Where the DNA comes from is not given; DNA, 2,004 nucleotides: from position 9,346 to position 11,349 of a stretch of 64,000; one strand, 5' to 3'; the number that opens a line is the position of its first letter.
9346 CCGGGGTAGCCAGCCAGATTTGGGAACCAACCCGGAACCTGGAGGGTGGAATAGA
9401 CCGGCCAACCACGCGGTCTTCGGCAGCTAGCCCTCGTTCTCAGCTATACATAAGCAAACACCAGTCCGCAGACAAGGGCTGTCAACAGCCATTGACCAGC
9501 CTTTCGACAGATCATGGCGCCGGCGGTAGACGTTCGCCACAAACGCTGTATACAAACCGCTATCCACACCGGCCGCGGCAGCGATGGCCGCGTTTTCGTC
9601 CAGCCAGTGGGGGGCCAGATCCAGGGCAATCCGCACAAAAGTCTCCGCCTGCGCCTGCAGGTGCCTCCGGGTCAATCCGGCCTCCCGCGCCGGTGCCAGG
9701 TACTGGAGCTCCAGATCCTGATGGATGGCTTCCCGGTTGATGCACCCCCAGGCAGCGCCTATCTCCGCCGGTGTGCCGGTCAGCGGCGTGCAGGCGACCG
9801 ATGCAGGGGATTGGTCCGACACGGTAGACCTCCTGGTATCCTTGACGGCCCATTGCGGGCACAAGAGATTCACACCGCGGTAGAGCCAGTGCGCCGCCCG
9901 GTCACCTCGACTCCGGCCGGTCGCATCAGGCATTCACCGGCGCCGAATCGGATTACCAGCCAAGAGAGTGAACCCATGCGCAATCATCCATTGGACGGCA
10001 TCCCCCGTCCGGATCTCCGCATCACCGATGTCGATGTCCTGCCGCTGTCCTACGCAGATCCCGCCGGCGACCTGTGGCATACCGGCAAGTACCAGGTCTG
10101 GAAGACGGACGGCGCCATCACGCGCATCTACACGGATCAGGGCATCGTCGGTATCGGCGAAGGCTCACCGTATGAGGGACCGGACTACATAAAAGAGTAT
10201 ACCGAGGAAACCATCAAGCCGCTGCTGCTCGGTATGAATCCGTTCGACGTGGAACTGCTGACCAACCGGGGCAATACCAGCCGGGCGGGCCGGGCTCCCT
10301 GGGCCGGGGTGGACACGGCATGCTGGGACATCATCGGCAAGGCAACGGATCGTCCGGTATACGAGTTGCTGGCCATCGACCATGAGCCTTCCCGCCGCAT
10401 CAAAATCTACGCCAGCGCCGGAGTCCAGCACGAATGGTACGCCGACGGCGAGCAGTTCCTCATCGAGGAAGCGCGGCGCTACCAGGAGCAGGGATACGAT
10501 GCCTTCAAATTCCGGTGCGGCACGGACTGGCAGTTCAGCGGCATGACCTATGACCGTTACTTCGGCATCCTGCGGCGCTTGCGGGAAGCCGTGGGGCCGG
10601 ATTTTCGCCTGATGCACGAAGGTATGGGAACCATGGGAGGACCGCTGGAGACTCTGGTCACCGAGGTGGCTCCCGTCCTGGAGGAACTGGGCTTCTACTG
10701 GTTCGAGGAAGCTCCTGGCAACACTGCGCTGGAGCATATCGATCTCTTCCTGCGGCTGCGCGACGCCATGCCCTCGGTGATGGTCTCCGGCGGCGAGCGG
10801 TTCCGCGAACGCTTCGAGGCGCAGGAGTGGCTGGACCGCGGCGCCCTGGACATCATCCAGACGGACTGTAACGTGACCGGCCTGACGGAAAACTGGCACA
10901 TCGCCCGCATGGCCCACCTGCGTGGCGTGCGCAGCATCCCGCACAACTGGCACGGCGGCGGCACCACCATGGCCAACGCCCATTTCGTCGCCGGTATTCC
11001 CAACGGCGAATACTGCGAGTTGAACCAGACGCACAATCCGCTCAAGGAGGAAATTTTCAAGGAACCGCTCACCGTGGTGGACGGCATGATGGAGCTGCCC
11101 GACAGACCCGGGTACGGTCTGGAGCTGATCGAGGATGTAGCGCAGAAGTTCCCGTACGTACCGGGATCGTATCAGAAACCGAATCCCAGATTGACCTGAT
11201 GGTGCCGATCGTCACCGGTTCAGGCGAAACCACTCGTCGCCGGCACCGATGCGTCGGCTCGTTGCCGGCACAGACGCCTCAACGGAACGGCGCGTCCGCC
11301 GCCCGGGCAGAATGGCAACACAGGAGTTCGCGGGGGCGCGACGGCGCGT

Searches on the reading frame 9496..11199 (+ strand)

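Call 55: search_protein_families(library=pfam, proteins=[window:9496-11199:+], max_evalue=0.00001)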
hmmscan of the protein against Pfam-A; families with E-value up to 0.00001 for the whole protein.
window:9496-11199:+ (567 aa): 2 families
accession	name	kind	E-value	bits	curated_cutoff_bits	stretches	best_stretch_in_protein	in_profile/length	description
PF13378.12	MR_MLE_C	-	4e-41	141.6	29.4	1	323-547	3-218/219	Enolase C-terminal domain-like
PF02746.21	MR_MLE_N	-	8e-12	45.9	22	1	207-292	29-116/117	Mandelate racemase / muconate lactonizing enzyme, N-terminal domain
